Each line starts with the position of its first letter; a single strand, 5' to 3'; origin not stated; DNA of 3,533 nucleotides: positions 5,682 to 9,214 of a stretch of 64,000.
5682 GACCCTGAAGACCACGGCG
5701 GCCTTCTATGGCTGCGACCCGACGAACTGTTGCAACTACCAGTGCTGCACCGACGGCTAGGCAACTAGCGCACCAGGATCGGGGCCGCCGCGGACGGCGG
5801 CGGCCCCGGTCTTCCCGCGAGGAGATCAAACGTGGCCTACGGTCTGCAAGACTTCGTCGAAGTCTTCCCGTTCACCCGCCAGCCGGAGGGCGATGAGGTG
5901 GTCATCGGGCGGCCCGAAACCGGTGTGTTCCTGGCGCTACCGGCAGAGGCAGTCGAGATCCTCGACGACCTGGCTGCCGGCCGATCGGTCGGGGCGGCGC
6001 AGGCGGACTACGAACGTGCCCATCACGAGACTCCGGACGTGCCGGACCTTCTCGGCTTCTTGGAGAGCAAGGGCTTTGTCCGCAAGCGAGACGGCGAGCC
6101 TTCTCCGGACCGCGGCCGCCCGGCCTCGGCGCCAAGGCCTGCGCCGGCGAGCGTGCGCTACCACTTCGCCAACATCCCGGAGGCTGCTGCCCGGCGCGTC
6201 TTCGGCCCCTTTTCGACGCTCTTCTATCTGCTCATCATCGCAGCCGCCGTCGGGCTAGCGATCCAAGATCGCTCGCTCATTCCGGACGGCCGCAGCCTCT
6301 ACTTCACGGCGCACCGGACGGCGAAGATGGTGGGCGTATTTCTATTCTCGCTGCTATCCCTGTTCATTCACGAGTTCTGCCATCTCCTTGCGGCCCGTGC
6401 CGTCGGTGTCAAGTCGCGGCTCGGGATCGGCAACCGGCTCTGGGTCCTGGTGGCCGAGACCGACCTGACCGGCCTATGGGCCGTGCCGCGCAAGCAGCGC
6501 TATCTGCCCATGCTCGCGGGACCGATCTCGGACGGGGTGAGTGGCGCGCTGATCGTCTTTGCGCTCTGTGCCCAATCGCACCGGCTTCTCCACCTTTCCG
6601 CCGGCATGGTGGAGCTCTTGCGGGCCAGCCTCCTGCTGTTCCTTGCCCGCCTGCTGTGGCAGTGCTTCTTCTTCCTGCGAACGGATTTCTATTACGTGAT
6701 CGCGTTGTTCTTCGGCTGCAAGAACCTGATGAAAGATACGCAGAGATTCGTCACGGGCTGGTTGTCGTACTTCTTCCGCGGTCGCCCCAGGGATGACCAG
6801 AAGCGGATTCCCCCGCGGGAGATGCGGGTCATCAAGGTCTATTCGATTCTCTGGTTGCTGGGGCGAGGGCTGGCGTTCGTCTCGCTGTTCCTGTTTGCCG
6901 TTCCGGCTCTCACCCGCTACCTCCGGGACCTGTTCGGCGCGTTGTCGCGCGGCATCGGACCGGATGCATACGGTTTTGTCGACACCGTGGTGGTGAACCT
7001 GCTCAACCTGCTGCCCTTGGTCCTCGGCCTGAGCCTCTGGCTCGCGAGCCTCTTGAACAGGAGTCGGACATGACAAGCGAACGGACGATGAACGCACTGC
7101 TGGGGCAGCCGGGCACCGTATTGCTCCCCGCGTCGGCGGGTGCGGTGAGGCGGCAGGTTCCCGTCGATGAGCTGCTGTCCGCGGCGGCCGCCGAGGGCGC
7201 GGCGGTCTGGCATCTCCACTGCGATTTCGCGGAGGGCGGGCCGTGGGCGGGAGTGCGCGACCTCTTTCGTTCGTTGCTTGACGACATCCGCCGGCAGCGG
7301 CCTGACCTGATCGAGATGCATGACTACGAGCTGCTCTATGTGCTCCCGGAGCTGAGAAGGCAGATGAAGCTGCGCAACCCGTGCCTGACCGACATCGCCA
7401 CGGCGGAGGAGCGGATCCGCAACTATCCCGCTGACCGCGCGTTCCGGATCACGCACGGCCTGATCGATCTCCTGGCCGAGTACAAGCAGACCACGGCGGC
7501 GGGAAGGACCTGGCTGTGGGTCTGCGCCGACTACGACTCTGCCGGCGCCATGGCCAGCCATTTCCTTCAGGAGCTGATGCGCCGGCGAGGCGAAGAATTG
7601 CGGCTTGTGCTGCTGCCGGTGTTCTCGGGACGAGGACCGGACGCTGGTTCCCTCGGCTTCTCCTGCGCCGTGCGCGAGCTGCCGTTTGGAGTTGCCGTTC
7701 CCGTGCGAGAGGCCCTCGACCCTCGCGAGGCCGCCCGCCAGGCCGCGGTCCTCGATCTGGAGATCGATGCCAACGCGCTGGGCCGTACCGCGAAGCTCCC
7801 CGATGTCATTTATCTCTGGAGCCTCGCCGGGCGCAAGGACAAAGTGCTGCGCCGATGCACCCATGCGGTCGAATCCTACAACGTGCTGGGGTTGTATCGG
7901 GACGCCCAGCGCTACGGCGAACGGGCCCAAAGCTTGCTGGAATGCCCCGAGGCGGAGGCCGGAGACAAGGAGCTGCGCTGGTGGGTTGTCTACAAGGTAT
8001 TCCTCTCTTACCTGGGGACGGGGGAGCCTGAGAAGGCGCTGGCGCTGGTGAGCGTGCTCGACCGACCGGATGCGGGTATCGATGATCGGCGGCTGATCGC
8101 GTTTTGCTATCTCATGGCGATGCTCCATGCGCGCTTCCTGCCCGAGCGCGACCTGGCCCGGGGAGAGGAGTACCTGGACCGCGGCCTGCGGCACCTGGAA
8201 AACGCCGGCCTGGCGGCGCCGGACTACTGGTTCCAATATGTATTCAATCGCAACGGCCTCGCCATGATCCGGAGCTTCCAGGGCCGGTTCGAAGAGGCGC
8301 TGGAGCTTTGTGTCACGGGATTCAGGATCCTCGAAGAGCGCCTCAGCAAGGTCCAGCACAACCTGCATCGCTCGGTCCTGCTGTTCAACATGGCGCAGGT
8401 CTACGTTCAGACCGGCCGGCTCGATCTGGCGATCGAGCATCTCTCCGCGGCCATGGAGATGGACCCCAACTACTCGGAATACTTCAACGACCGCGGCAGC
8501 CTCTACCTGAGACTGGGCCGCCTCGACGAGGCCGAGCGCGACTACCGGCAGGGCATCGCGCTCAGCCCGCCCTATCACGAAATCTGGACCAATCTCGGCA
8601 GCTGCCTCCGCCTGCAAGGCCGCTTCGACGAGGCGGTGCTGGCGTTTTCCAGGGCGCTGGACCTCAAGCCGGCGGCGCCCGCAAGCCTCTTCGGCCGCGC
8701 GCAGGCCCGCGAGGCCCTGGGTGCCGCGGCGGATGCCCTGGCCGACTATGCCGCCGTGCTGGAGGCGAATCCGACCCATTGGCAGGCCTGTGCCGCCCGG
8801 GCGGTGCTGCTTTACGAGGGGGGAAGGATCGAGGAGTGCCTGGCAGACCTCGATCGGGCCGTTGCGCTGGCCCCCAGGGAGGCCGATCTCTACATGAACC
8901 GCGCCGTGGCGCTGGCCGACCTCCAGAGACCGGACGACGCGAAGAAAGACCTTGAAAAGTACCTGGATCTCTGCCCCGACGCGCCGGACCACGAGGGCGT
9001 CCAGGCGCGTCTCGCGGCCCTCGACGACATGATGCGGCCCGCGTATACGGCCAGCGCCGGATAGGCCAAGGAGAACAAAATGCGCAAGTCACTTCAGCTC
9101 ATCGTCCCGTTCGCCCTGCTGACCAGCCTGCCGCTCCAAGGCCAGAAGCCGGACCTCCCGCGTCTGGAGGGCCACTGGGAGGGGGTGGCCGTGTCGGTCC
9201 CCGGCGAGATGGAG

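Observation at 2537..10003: Candidate undescribed RiPP-like peptide maturation and export locus inside an accessory island.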

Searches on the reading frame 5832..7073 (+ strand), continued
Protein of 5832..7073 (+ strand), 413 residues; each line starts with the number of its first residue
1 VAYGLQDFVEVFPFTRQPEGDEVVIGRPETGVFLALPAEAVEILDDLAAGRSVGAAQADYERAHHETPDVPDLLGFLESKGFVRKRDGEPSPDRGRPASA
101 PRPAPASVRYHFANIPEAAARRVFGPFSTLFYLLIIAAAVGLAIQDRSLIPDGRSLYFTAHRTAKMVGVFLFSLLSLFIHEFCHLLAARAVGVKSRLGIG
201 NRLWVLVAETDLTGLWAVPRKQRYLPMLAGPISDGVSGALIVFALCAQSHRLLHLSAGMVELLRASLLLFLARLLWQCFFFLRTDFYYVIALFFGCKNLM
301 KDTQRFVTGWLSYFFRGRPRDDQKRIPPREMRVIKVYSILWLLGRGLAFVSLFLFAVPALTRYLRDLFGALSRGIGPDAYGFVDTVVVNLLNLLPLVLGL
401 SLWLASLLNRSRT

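Call 84: find_encoding_contigs(protein=P0001, flank=10000, max_places=2)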
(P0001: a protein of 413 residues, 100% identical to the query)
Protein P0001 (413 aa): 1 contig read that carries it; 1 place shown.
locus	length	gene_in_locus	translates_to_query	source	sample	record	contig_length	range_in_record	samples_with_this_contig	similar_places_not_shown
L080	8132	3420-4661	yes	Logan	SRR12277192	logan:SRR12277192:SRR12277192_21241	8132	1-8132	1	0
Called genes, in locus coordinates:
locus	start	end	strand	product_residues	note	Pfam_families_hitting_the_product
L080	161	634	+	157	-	PF12833:HTH_18, PF00165:HTH_AraC (weak)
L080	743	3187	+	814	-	PF12704:MacB_PCD, PF02687:FtsX, PF12704:MacB_PCD, PF02687:FtsX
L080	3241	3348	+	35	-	-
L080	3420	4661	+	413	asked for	-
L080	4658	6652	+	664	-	PF13424:TPR_12 (weak), PF13424:TPR_12, PF13414:TPR_11 (weak), PF13432:TPR_16, PF13424:TPR_12 (weak), PF13432:TPR_16, PF00515:TPR_1, PF13371:TPR_9, +13 more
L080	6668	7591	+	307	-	-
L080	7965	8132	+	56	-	?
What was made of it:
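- Checked: AraC: ORF 2537-3046, with the likely start at 2573 as called in an independent assembly (call 84). An independent gene caller also calls it (call 84).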

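Call 85: search_protein_representatives(alignment_id=A3)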
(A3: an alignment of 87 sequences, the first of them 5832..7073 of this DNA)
Query: 87 sequences, 414 profile positions. Proteins with E-value up to 0.001 (for the whole library): 2233; up to 1e-10: 1120; up to 1e-30: 648. The best 150 are listed.
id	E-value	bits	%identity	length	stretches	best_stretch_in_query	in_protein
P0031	3.3e-190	648.8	-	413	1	1-412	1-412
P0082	1.3e-173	594.1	-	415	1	2-412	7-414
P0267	1.4e-166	571.0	-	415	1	3-412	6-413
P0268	4.2e-163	559.5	-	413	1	2-411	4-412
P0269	3.1e-161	553.3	-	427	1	3-411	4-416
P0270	4.8e-158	542.8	-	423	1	3-412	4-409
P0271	2.7e-154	530.5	-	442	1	2-410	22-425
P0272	5.9e-154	529.4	-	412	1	2-412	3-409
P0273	3.4e-153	526.9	-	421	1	2-411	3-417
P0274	6.7e-151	519.3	-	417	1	2-411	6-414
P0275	2.9e-150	517.2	-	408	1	1-411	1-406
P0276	5.7e-150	516.2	-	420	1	2-412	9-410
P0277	3.7e-149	513.6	-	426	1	7-412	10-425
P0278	2.1e-147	507.8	-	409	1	2-411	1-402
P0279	8.6e-147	505.8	-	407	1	2-412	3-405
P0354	7.2e-92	324.9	-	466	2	113-412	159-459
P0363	8.8e-78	278.4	-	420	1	7-404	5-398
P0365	6.3e-76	272.3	-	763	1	5-397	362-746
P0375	1.6e-73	264.4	-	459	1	17-397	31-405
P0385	2.7e-69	250.5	-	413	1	3-410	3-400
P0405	7.5e-65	235.8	-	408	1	2-409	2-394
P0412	2.9e-63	230.6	-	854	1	14-397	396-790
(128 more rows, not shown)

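Call 86: search_protein_families(library=pfam, proteins=[P0365, P0412, P0354, P0375], max_evalue=0.01)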
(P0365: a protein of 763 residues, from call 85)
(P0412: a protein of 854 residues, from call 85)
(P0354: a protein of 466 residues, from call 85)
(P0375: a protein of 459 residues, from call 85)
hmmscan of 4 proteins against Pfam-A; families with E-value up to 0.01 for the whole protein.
P0365 (763 aa): 1 family
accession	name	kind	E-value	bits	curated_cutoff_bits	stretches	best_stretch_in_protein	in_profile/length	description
PF00899.27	ThiF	-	7.2e-20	71.6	28.1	1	98-334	1-228/238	ThiF family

P0412 (854 aa): 3 families
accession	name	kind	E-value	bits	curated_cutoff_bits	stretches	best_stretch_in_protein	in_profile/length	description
PF04055.27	Radical_SAM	-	5.1e-23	82.5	29.5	1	39-199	4-166/166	Radical SAM superfamily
PF13186.11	SPASM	-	1.3e-07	32.2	21.5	1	277-338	1-66/67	Iron-sulfur cluster-binding domain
PF13353.11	Fer4_12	-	3.4e-05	24.6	22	1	40-133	13-107/137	4Fe-4S single cluster domain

P0354 (466 aa): 1 family
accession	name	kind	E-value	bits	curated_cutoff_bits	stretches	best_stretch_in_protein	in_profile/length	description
PF02163.28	Peptidase_M50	-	0.00047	20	27.2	1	220-307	7-106/221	Peptidase family M50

P0375 (459 aa): 1 family
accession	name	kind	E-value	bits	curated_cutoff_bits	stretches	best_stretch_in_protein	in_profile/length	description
PF02163.28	Peptidase_M50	-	0.00014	21.7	27.2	1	181-311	7-106/221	Peptidase family M50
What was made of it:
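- Closest known: Cys-rich radical-SAM-matured peptides. Same: One distant relative of the protease is fused to a radical-SAM/SPASM domain (call 86).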

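Call 88: find_encoding_contigs(protein=P0412, flank=6000, max_places=3)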
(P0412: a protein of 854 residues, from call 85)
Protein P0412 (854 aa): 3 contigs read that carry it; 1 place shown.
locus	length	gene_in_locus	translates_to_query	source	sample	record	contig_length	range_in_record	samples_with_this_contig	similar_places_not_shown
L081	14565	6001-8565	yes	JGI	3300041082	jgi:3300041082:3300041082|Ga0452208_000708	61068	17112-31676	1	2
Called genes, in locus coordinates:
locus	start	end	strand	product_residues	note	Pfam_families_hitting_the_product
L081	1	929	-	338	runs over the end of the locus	PF26553:PDDEXK_19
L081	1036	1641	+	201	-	-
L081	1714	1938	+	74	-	PF01402:RHH_1, PF07878:RHH_5 (weak), PF12651:RHH_3 (weak)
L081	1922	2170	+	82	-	PF05016:ParE_toxin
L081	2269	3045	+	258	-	PF01209:Ubie_methyltran, PF02353:CMAS, PF03848:TehB, PF05401:NodS, PF05175:MTS, PF13489:Methyltransf_23, PF13847:Methyltransf_31, PF08241:Methyltransf_11, +3 more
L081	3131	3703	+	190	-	PF26566:PH_40 (weak)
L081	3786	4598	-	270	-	PF01555:N6_N4_Mtase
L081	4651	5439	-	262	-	PF13545:HTH_Crp_2 (weak)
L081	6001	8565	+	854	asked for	PF04055:Radical_SAM, PF13186:SPASM (weak)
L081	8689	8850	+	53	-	PF09853:DUF2080 (weak)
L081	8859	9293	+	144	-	PF13420:Acetyltransf_4 (weak), PF13673:Acetyltransf_10, PF00583:Acetyltransf_1, PF13508:Acetyltransf_7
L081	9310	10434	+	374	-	PF06050:HGD-D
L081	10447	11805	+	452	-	PF06050:HGD-D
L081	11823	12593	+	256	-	PF01869:BcrAD_BadFG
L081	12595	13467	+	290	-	PF01869:BcrAD_BadFG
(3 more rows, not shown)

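Call 89: find_encoding_contigs(protein=P0365, flank=6000, max_places=3)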
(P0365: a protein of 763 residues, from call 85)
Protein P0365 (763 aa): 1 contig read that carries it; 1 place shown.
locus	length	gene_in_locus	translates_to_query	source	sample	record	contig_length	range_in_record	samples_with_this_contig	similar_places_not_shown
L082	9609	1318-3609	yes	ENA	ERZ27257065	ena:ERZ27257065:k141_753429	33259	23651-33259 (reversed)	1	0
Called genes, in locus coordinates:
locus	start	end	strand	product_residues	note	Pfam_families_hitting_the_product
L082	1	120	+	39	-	?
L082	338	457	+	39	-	-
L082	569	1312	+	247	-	PF00899:ThiF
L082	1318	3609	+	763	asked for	PF00899:ThiF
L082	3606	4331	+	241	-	PF04893:Yip1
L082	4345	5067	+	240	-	PF02517:Rce1-like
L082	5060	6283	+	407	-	PF00364:Biotin_lipoyl (faint), PF25917:BSH_RND, PF25919:BSH_CusB, PF25973:BSH_CzcB, PF25876:HH_MFP_RND (weak)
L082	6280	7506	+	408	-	PF12704:MacB_PCD, PF02687:FtsX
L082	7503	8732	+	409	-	PF12704:MacB_PCD, PF02687:FtsX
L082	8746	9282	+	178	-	-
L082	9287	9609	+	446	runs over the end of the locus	PF02310:B12-binding, PF04055:Radical_SAM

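Call 94: find_encoding_contigs(protein=P0363, flank=6000, max_places=2)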
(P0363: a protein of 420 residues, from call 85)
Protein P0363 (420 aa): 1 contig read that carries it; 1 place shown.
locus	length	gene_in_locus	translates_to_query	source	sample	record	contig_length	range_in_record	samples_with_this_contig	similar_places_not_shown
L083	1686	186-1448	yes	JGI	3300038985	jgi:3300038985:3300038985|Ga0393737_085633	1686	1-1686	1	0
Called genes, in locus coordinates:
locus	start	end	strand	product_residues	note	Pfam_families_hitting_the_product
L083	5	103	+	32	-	-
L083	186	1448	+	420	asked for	-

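Call 95: find_encoding_contigs(protein=P0385, flank=6000, max_places=2)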
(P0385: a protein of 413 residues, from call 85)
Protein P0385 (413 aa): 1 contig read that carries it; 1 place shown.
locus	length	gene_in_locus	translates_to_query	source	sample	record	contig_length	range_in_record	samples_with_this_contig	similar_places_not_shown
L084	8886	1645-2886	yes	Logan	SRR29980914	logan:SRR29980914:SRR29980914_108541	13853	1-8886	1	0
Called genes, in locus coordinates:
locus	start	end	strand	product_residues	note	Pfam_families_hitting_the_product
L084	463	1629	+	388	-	PF00899:ThiF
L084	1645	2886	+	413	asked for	-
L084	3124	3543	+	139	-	-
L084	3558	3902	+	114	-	-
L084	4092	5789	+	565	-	PF00012:HSP70, PF06723:MreB_Mbl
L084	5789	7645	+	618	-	PF27158:DjlB_C_2nd, PF07719:TPR_2 (faint), PF13181:TPR_8 (faint), PF13371:TPR_9 (faint), PF13424:TPR_12 (faint), PF13428:TPR_14 (faint), PF13432:TPR_16 (faint), PF14559:TPR_19 (faint), +1 more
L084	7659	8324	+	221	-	PF06889:DUF1266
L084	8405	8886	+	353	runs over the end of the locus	PF05076:SUFU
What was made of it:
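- It occupies the position that radical-SAM or ThiF enzymes occupy in related clusters (calls 86, 89, 95).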

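Call 96: find_encoding_contigs(protein=P0405, flank=6000, max_places=2)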
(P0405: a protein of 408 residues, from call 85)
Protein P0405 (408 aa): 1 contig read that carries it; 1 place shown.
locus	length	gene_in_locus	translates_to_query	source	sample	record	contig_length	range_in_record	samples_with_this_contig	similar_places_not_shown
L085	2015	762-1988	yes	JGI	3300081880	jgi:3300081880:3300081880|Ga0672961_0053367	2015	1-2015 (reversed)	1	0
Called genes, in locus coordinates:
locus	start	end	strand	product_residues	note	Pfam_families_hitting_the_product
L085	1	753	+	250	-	?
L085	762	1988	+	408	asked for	-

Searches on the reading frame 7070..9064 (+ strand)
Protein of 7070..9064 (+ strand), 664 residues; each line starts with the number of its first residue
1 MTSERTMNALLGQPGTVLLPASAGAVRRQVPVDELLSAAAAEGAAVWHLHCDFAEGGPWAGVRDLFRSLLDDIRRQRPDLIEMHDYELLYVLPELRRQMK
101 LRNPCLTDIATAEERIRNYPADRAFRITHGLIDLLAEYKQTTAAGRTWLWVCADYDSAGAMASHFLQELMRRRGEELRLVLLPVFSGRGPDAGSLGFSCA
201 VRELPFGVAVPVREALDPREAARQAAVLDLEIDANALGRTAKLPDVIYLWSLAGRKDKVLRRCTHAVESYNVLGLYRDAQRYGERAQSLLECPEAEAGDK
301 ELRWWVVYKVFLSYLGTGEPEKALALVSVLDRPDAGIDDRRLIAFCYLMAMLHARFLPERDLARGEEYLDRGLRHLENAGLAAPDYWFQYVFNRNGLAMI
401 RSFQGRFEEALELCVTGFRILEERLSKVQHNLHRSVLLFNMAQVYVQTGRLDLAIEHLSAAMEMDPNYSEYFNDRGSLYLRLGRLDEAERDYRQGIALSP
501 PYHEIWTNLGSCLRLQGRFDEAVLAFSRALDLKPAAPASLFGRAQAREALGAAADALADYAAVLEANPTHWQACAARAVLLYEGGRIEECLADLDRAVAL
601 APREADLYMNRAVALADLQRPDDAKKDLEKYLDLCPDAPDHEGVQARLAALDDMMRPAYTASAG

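Call 11: search_protein_families(library=pfam, proteins=[window:7070-9064:+], max_evalue=0.1)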
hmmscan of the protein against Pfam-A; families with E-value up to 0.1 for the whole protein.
window:7070-9064:+ (664 aa): 24 families
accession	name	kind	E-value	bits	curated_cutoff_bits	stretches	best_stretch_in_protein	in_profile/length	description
PF00515.34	TPR_1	-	1.4e-37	126.4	27.8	4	504-534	2-32/34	Tetratricopeptide repeat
PF07719.23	TPR_2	-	2.6e-35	118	27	5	504-535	2-33/34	Tetratricopeptide repeat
PF13181.12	TPR_8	-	3.5e-28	95.8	25.7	4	438-468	4-34/34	Tetratricopeptide repeat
PF13432.12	TPR_16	-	1.4e-25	89.8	32.7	4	474-537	2-65/65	Tetratricopeptide repeat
PF13414.12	TPR_11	-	5.1e-22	77.7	26.8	4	443-483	2-42/42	TPR repeat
PF13431.12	TPR_17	-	9.5e-22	75.9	24.4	2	460-489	4-33/34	Tetratricopeptide repeat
PF13371.12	TPR_9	-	2.3e-20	72.8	35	3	586-649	10-73/73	Tetratricopeptide repeat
PF13424.12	TPR_12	-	2.6e-20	72.8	30.1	5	438-498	6-74/77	Tetratricopeptide repeat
PF13428.12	TPR_14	-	1.5e-18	65.9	23.5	4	475-510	7-42/44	Tetratricopeptide repeat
PF14559.12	TPR_19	-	9.9e-18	64.7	25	3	480-535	2-57/68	Tetratricopeptide repeat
PF13176.12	TPR_7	-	3.8e-12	45.7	27.9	1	506-533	2-29/36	Tetratricopeptide repeat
PF13174.12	TPR_6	-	3.4e-09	37.2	26.3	0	608-637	3-32/33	Tetratricopeptide repeat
PF07721.20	TPR_4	-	1.4e-08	35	27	0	475-490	7-22/26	Tetratricopeptide repeat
PF12895.13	ANAPC3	-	1.6e-06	28.8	27.2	0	422-489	12-76/82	Anaphase-promoting complex, cyclosome, subunit 3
PF17874.7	TPR_MalT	-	9.6e-06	25.5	45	1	395-465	84-152/336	MalT-like TPR region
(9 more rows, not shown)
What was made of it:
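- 7700..9064 (+): Helical TPR-like extension (residues 211-394) and canonical TPR array (residues about 395-650) of the partner protein. TPR_1 E 1e-37 and related families (call 11).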

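Call 12: search_protein_families(library=ncbifam, proteins=[window:7070-9064:+], max_evalue=0.1)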
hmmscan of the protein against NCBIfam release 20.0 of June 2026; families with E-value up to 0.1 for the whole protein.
window:7070-9064:+ (664 aa): 24 families
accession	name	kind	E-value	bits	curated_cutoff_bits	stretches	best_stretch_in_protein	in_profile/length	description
TIGR02521.1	type_IV_pilW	equivalog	1.1e-18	67.7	154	3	438-500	34-96/234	type IV pilus biogenesis/stability protein PilW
TIGR02917.1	PEP_TPR_lipo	equivalog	3.6e-17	61.6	312.2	2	507-646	129-268/899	XrtA/PEP-CTERM system TPR-repeat protein PrsT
NF033762.1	social_mot_Tgl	equivalog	2.3e-16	59.9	225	1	433-629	29-228/252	social motility TPR repeat lipoprotein Tgl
NF040959.1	MamA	equivalog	3.3e-16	59.3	200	3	437-536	73-172/204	magnetosome protein MamA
NF047558.1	TPR_END_plus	domain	1.8e-15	56.6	32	1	438-472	2-36/56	TPR end-of-group domain-containing protein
TIGR02552.1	LcrH_SycD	equivalog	2.1e-14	53.4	104.8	2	483-578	32-129/136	SycD/LcrH family type III secretion system chaperone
NF008391.2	PRK11189.1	equivalog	6.2e-14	52.2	250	2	466-537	62-133/297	lipoprotein NlpI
NF033920.0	C39_PA2778_fam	equivalog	2.1e-12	47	150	2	537-632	156-251/255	PA2778 family cysteine peptidase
TIGR00990.1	3a0801s09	subfamily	2.4e-12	46.3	757.25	2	440-537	370-467/615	mitochondrial import receptor subunit TOM70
NF052415.1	T3SS_chap_SctY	equivalog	1.4e-10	41.7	70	3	560-633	29-105/106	type III secretion apparatus assembly chaperone SctY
NF002725.1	PRK02603.1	equivalog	1.1e-09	38.5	143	1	390-492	36-129/173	photosystem I assembly protein Ycf3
TIGR03939.1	PGA_TPR_OMP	equivalog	9.2e-09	34.1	366.65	1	447-638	31-221/800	poly-beta-1,6 N-acetyl-D-glucosamine export porin PgaA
NF040561.1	PrimPol_Msp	equivalog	6.2e-06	25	200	1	438-489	28-78/515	CRISPR-associated primase-polymerase type A1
NF033758.1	gliding_GltE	equivalog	1.1e-05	24.6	225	1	441-633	160-353/411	adventurous gliding motility TPR repeat lipoprotein GltE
NF053607.1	CHU_0125_OmpA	equivalog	1.6e-05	23.7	620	1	439-530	23-114/639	CHU_0125 family OmpA-like outer membrane integrity protein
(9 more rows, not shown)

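Call 60: search_protein_families(library=padloc, proteins=[window:7070-9064:+], max_evalue=0.01)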
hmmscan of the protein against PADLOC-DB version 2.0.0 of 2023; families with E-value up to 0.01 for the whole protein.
window:7070-9064:+ (664 aa): 2 families
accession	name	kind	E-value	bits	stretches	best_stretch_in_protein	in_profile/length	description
PDLC01171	TPR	-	4.4e-05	20.7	1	474-634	146-316/504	TPR repeats containing protein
PDLC01101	PrimPol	-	6.6e-05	19.8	1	436-496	34-94/490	adaptation polymerase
